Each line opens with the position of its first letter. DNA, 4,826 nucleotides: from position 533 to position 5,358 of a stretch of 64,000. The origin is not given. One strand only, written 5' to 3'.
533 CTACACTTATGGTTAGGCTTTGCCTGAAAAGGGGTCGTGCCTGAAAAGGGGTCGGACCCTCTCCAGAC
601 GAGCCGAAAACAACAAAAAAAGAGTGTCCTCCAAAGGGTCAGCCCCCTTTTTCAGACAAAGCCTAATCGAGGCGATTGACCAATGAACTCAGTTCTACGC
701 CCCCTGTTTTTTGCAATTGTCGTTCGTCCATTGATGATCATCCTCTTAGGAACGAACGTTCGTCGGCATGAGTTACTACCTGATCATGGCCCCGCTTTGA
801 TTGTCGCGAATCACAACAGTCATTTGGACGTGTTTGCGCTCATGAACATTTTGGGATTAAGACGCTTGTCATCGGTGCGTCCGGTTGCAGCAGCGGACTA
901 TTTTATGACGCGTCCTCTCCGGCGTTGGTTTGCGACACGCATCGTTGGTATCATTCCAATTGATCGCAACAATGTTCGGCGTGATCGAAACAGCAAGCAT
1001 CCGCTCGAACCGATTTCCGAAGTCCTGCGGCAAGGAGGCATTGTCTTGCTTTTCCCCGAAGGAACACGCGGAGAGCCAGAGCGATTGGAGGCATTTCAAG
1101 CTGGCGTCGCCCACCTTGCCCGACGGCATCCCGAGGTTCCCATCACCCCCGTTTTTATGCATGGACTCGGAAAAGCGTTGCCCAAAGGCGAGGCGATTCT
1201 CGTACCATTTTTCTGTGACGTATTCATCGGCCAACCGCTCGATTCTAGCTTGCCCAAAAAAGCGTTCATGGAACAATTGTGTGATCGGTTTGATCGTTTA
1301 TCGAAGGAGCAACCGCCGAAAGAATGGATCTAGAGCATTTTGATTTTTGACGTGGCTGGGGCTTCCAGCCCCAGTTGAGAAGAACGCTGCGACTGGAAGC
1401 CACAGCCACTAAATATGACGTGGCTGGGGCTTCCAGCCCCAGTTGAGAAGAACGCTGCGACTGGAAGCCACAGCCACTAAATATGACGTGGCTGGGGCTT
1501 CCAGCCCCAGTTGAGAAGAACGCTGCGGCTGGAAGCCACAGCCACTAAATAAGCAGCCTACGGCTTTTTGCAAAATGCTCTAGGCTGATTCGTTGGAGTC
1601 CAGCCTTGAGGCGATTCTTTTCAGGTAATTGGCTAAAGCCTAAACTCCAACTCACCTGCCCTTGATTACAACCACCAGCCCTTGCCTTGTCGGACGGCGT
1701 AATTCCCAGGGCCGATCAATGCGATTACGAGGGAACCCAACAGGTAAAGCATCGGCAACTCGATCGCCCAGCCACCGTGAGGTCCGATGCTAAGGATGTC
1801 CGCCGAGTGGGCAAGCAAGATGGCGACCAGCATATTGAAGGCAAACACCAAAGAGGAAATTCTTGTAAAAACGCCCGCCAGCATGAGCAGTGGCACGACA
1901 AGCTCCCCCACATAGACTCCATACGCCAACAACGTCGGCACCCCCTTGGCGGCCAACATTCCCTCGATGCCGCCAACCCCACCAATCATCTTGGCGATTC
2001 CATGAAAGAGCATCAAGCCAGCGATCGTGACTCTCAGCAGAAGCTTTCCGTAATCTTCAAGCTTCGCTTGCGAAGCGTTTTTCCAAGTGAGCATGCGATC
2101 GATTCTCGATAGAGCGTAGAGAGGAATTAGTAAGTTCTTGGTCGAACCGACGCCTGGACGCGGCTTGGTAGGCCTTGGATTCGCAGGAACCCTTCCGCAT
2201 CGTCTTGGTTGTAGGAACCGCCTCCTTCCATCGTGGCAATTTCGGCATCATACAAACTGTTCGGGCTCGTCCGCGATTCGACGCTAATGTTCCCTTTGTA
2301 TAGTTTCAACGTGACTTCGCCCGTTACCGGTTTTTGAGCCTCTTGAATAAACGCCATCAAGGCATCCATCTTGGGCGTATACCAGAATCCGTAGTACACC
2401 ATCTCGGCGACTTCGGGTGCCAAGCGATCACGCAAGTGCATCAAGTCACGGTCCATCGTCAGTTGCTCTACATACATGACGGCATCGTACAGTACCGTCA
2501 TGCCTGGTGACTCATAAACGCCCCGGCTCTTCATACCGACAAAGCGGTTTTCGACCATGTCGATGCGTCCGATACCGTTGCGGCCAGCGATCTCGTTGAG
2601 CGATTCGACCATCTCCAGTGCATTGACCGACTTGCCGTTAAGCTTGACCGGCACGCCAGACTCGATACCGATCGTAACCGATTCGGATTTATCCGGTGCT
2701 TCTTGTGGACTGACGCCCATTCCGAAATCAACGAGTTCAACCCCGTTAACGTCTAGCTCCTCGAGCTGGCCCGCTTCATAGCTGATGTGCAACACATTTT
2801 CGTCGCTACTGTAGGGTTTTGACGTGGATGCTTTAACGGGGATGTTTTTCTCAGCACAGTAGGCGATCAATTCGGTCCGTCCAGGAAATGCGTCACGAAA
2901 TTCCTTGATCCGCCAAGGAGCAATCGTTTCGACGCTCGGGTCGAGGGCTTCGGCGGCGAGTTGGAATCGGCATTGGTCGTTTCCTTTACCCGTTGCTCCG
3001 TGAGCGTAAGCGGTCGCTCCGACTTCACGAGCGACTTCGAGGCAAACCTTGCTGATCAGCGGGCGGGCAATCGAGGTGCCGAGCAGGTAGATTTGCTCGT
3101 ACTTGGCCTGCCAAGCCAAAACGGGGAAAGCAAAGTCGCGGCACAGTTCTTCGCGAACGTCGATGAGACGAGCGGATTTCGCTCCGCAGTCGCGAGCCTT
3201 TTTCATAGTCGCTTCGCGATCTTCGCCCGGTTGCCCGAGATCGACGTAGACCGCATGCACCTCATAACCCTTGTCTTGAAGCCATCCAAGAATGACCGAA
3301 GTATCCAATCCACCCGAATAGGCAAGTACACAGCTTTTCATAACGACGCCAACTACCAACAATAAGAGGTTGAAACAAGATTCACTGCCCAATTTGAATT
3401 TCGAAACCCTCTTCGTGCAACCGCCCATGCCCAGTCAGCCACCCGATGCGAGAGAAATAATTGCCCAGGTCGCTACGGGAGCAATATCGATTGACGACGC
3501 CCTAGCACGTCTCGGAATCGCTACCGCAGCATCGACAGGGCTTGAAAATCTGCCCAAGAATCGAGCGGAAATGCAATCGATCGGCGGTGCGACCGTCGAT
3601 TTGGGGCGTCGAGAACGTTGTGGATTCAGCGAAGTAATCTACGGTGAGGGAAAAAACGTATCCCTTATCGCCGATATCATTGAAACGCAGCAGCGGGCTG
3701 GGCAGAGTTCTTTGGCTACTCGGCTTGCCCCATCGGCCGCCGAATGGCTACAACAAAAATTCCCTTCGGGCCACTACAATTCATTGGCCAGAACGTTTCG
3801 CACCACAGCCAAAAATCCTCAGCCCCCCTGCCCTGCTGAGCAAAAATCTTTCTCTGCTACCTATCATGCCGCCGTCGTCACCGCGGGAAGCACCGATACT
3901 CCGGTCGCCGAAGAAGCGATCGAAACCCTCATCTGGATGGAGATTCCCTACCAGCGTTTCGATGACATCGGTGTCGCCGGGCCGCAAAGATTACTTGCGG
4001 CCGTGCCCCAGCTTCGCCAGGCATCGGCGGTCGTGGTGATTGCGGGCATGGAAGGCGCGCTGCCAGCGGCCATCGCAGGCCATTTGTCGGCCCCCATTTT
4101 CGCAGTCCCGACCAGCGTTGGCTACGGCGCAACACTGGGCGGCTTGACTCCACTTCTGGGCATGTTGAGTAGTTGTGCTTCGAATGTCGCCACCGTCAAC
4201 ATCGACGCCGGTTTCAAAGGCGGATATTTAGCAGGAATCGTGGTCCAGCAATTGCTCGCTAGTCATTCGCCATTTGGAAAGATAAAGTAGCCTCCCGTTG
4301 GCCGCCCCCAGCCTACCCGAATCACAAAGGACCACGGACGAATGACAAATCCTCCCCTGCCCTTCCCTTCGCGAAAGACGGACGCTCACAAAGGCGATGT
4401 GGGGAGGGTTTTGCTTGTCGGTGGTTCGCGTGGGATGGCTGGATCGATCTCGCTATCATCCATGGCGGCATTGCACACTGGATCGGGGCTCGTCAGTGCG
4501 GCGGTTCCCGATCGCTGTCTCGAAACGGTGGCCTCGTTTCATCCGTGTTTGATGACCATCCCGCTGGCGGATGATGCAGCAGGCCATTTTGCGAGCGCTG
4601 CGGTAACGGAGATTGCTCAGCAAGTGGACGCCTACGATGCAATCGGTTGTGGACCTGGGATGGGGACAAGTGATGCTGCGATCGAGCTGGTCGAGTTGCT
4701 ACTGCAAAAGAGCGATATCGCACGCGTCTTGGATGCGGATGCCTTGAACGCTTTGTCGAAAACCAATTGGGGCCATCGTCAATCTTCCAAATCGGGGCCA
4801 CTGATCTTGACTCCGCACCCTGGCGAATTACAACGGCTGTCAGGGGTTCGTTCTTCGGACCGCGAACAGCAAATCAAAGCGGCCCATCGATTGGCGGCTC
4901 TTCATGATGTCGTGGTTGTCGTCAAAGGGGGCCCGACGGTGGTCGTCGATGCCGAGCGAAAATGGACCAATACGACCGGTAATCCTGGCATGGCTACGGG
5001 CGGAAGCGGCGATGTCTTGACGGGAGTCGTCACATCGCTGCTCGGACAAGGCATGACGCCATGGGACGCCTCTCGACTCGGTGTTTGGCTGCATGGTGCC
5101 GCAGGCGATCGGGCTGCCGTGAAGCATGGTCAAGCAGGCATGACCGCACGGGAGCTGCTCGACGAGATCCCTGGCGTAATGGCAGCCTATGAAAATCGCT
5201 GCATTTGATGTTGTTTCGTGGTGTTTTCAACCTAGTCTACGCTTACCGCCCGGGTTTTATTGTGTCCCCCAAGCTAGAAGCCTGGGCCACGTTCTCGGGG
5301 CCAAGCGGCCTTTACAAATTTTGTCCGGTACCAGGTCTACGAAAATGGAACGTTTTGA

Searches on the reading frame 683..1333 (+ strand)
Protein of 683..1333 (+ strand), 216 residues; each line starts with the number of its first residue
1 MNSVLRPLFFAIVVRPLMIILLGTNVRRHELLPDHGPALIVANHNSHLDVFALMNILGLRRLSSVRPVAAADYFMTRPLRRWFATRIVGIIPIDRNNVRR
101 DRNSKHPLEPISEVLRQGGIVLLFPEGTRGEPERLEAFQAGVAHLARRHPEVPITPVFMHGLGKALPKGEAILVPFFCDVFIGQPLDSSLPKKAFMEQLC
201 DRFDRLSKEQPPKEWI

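Call 8: search_protein_families(library=ncbifam, proteins=[window:683-1333:+], max_evalue=0.00001)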
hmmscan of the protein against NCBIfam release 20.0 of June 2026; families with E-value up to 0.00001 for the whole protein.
window:683-1333:+ (216 aa): 5 families
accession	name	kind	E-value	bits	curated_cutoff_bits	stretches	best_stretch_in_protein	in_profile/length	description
TIGR00530.1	AGP_acyltrn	subfamily_domain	1.7e-19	69.9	102.95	1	25-158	5-128/130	1-acylglycerol-3-phosphate O-acyltransferase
NF006386.0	PRK08633.1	equivalog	5.2e-18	64.2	1221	1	10-162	415-554/1147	acyl-[ACP]--phospholipid O-acyltransferase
NF052553.1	LyOrLpactfOlsABRUA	equivalog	3e-09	36.4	300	1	17-142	46-160/263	lyso-ornithine lipid O-acyltransferase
NF052615.1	orn_lipid_OlsF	equivalog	4.1e-07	28.9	620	1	27-161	71-198/570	bifunctional ornithine lipid synthase OlsF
NF052552.1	LyOrLpactfOlsARHOCB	equivalog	8.6e-07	28.2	300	1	10-140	62-178/271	lyso-ornithine lipid O-acyltransferase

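Call 9: search_protein_families(library=pfam, proteins=[window:683-1333:+], max_evalue=0.0001)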
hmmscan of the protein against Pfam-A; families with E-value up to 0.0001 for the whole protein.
window:683-1333:+ (216 aa): 1 family
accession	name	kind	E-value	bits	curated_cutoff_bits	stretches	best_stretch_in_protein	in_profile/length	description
PF01553.26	Acyltransferase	-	3.6e-26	92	23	1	25-159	3-131/132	Acyltransferase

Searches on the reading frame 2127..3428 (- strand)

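Call 8: search_protein_families(library=ncbifam, proteins=[window:2127-3428:-], max_evalue=0.00001)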
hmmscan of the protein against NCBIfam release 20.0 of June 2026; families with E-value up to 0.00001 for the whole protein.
window:2127-3428:- (433 aa): 6 families
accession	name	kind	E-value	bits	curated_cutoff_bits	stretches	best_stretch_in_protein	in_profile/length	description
NF001770.0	PRK00509.1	equivalog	1.1e-149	498.9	334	1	30-429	4-398/401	argininosuccinate synthase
TIGR00032.1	argG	equivalog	3e-136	454.8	268.2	1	34-425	3-389/394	argininosuccinate synthase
NF010392.0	PRK13820.1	equivalog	2e-101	339.9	512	1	30-427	2-390/395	argininosuccinate synthase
NF003779.0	PRK05370.1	equivalog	4.3e-65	220.3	657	1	33-417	14-408/448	argininosuccinate synthase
NF003385.0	PRK04527.1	equivalog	1.2e-62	211.9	603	1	30-429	3-396/401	argininosuccinate synthase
NF038212.1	argG_rel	exception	3.2e-43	148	425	1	31-393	15-368/381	argininosuccinate synthase-related protein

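Call 9: search_protein_families(library=pfam, proteins=[window:2127-3428:-], max_evalue=0.0001)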
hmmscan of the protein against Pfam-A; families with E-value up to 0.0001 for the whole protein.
window:2127-3428:- (433 aa): 3 families
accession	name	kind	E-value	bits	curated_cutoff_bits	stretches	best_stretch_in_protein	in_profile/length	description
PF20979.2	Arginosuc_syn_C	-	5.8e-76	255.3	27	1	206-424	1-218/219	Arginosuccinate synthase C-terminal domain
PF00764.25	Arginosuc_synth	-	1.6e-54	184.7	27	1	33-197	2-162/162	Arginosuccinate synthase N-terminal HUP domain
PF06508.19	QueC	-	6.5e-05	23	22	0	33-77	2-45/210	Queuosine biosynthesis protein QueC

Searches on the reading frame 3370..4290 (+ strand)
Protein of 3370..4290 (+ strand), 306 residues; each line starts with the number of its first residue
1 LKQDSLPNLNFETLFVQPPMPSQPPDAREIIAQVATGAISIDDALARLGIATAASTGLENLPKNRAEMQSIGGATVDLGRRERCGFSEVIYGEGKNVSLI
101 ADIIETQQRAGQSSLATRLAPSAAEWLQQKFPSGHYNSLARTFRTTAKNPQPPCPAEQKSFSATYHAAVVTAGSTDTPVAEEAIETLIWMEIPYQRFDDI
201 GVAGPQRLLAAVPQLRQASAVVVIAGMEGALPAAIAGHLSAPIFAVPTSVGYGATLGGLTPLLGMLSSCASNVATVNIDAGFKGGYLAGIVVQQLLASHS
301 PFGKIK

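Call 8: search_protein_families(library=ncbifam, proteins=[window:3370-4290:+], max_evalue=0.00001)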
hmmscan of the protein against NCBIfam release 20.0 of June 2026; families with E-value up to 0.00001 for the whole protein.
window:3370-4290:+ (306 aa): 2 families
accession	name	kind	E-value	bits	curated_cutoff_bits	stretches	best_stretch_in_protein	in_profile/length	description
NF033503.1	LarB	equivalog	1.2e-66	224.4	175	1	76-293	1-208/209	nickel pincer cofactor biosynthesis protein LarB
TIGR01162.1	purE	equivalog_domain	1.5e-06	27.8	149.6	1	169-300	3-130/156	5-(carboxyamino)imidazole ribonucleotide mutase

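Call 9: search_protein_families(library=pfam, proteins=[window:3370-4290:+], max_evalue=0.0001)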
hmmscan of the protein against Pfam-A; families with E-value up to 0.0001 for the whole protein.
window:3370-4290:+ (306 aa): 1 family
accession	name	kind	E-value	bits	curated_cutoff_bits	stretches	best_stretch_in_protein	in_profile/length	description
PF00731.26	AIRC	-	5.5e-11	42.7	30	1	168-299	3-130/148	AIR carboxylase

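Call 63: find_homologous_proteins(query=window:3370-4287:+, max_evalue=1e-20)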
Query window:3370-4287:+ (306 aa): 7636 proteins with E <= 1e-20 among 8000 candidates; the best 120 are listed.
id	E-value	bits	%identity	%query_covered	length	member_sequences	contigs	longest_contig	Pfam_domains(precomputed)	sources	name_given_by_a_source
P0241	3.2e-181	619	100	94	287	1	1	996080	PF00731.27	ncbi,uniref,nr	ncbi:AIR carboxylase [Novipirellula aureliae]|uniref:AIR carboxylase n=1 Tax=Novipirellula aureliae 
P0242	3.7e-140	485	82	92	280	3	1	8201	PF00731.27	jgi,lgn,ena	-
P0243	2.2e-110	387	67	90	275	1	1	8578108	PF00731.27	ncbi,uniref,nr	ncbi:AIR carboxylase [Planctomycetes bacterium CA13]|uniref:AIR carboxylase n=1 Tax=Novipirellula he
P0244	1.2e-107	378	68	90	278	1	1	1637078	PF00731.27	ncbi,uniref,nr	ncbi:nickel pincer cofactor biosynthesis protein LarB [Novipirellula artificiosorum]|uniref:AIR carb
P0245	1.1e-100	355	67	89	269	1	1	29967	PF00731.27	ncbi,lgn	-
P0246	1.0e-96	342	62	90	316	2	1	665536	PF00731.27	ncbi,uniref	ncbi:hypothetical protein Rcae01_01946 [Novipirellula caenicola]|uniref:PurE domain-containing prote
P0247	9.1e-96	339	60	91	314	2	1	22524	PF00731.27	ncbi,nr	ncbi:nickel pincer cofactor biosynthesis protein LarB [Novipirellula maiorica]|nr:nickel pincer cofa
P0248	1.0e-95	339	62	89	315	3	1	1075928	PF00731.27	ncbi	-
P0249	1.1e-94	335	59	91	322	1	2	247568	PF00731.27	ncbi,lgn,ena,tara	tara:strand:- start:55 stop:1023 length:969 start_codon:yes stop_codon:yes gene_type:complete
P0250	3.5e-94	334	60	91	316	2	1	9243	PF00731.27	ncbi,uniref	ncbi:nickel pincer cofactor biosynthesis protein LarB [Novipirellula sp.]|uniref:nickel pincer cofac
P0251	8.5e-94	332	61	89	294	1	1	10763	PF00731.27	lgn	-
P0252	1.0e-93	332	58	94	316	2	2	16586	PF00731.27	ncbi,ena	-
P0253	1.4e-93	332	59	90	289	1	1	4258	PF00731.27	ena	-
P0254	1.8e-93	331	60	87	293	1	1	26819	PF00731.27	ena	-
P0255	2.2e-93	331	58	92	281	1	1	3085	PF00731.27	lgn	-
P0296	7.4e-89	316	58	91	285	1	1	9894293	PF00731.27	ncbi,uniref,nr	ncbi:AIR carboxylase [Stieleria maiorica]|uniref:AIR carboxylase n=1 Tax=Stieleria maiorica TaxID=27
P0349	9.8e-87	309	57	92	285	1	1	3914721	PF00731.27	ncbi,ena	-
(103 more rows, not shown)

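Call 64: find_encoding_contigs(protein=P0243, flank=10000, max_places=1)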
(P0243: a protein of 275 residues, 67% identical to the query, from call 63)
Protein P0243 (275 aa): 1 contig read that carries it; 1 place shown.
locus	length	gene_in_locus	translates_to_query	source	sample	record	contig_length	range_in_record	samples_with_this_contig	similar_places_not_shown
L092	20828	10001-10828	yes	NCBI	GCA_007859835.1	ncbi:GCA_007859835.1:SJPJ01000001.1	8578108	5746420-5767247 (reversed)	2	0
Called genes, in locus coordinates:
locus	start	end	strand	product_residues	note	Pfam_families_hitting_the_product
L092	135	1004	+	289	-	PF04542:Sigma70_r2, PF04539:Sigma70_r3 (weak), PF08281:Sigma70_r4_2 (faint), PF04545:Sigma70_r4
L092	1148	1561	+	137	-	PF10990:DUF2809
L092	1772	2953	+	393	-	PF13439:Glyco_transf_4, PF13477:Glyco_trans_4_2, PF13579:Glyco_trans_4_4, PF00534:Glycos_transf_1, PF13692:Glyco_trans_1_4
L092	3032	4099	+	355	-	PF00069:Pkinase, PF07714:PK_Tyr_Ser-Thr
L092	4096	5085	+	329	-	PF03255:ACCA, PF01039:Carboxyl_trans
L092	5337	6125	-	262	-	PF02674:Colicin_V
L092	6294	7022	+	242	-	PF04307:YdjM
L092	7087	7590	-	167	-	PF02580:Tyr_Deacylase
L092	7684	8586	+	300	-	PF07596:SBP_bac_10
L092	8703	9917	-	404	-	PF00764:Arginosuc_synth, PF20979:Arginosuc_syn_C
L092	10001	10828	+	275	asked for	PF00731:AIRC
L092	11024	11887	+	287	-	PF01256:Carb_kinase, PF08543:Phos_pyr_kin (weak)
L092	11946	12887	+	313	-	PF06574:FAD_syn, PF01687:Flavokinase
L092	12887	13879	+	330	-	PF01368:DHH, PF02272:DHHA1 (weak)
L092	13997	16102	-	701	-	-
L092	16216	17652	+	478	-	PF00206:Lyase_1, PF10397:ADSL_C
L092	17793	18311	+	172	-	PF13546:DDE_5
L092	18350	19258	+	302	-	PF13546:DDE_5 (weak)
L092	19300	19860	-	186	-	PF05991:NYN_YacP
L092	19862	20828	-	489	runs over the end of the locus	PF02934:GatB_N, PF02637:GatB_Yqey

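Call 65: find_encoding_contigs(protein=P0349, flank=10000, max_places=1)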
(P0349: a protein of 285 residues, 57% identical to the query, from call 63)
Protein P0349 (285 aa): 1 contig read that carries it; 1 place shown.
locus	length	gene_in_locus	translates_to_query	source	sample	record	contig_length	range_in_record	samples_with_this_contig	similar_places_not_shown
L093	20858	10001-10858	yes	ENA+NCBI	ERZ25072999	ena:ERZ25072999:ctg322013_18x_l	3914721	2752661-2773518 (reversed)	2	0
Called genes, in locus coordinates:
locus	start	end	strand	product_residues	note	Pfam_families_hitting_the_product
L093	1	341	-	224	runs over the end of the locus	PF02674:Colicin_V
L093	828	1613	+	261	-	PF04307:YdjM (weak)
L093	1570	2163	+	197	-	PF04307:YdjM (weak)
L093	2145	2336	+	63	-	-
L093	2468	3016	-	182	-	PF02580:Tyr_Deacylase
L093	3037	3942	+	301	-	PF07596:SBP_bac_10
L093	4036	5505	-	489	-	PF07394:DUF1501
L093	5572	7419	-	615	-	PF08811:DUF1800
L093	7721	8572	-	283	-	-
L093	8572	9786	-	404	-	PF00764:Arginosuc_synth, PF20979:Arginosuc_syn_C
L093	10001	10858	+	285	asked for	PF00731:AIRC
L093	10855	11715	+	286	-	PF01256:Carb_kinase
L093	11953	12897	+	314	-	PF06574:FAD_syn, PF01467:CTP_transf_like (weak), PF01687:Flavokinase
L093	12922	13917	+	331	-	PF01368:DHH, PF02272:DHHA1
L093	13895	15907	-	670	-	PF12895:ANAPC3 (faint), PF13424:TPR_12 (faint), PF13432:TPR_16 (faint), PF00515:TPR_1 (faint), PF07719:TPR_2 (faint), PF14559:TPR_19, PF00685:Sulfotransfer_1, PF13469:Sulfotransfer_3, +10 more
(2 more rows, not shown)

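Call 66: find_encoding_contigs(protein=P0296, flank=10000, max_places=1)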
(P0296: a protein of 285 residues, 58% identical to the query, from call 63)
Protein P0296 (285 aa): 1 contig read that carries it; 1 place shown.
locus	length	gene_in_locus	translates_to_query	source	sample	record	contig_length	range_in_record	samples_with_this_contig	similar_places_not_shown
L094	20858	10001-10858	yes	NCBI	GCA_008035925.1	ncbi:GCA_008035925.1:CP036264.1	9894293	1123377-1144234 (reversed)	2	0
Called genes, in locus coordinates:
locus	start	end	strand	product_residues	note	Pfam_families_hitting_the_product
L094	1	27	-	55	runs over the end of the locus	-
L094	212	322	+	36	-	-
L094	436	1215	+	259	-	-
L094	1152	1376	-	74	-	-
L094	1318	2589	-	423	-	-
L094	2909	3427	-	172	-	PF02580:Tyr_Deacylase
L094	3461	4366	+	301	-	PF07596:SBP_bac_10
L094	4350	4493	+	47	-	-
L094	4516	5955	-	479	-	PF07394:DUF1501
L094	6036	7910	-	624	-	PF08811:DUF1800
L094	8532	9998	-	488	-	PF00764:Arginosuc_synth, PF20979:Arginosuc_syn_C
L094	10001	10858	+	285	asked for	PF00731:AIRC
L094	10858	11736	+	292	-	PF01256:Carb_kinase, PF08543:Phos_pyr_kin (weak)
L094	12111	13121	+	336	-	PF00532:Peripla_BP_1, PF13407:Peripla_BP_4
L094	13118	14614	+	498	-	PF00005:ABC_tran, PF02463:SMC_N (faint), PF13304:AAA_21 (faint), PF00005:ABC_tran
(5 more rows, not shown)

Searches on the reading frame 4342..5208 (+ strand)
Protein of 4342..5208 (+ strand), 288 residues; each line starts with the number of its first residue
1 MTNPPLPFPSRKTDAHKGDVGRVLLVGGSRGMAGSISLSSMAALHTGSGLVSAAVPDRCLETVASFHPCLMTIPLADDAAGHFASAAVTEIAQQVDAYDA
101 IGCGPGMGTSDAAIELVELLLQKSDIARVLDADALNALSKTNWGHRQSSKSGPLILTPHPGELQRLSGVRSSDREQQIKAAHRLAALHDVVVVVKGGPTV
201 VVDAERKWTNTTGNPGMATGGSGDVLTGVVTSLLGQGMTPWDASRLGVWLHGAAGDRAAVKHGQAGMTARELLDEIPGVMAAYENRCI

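Call 8: search_protein_families(library=ncbifam, proteins=[window:4342-5208:+], max_evalue=0.00001)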
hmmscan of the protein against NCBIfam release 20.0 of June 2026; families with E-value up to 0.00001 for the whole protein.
window:4342-5208:+ (288 aa): 4 families
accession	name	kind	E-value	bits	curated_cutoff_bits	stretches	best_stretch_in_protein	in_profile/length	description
TIGR00196.1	yjeF_cterm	hypoth_equivalog_domain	4.1e-64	216.6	129.85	1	9-280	13-275/277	NAD(P)H-hydrate dehydratase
NF007856.0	PRK10565.1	equivalog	6.5e-49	166.9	703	1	10-277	244-495/510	bifunctional ADP-dependent NAD(P)H-hydrate dehydratase/NAD(P)H-hydrate epimerase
NF006830.1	PRK09355.1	equivalog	7.9e-10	38.6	180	1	164-277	132-248/263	hydroxyethylthiazole kinase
TIGR00694.1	thiM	equivalog_domain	1.9e-08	34.2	256.4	1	165-279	127-243/249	hydroxyethylthiazole kinase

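Call 9: search_protein_families(library=pfam, proteins=[window:4342-5208:+], max_evalue=0.0001)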
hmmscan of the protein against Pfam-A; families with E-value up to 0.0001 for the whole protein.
window:4342-5208:+ (288 aa): 3 families
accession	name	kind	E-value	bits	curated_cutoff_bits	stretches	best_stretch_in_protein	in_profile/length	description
PF01256.23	Carb_kinase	-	1e-51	176.2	27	1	23-277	1-241/242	NAD(P)H-hydrate dehydratase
PF02110.20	HK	-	1.3e-07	31.7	27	1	165-276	127-241/247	Hydroxyethylthiazole kinase family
PF08543.17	Phos_pyr_kin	-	1.7e-06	28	27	1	106-262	67-240/246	Phosphomethylpyrimidine kinase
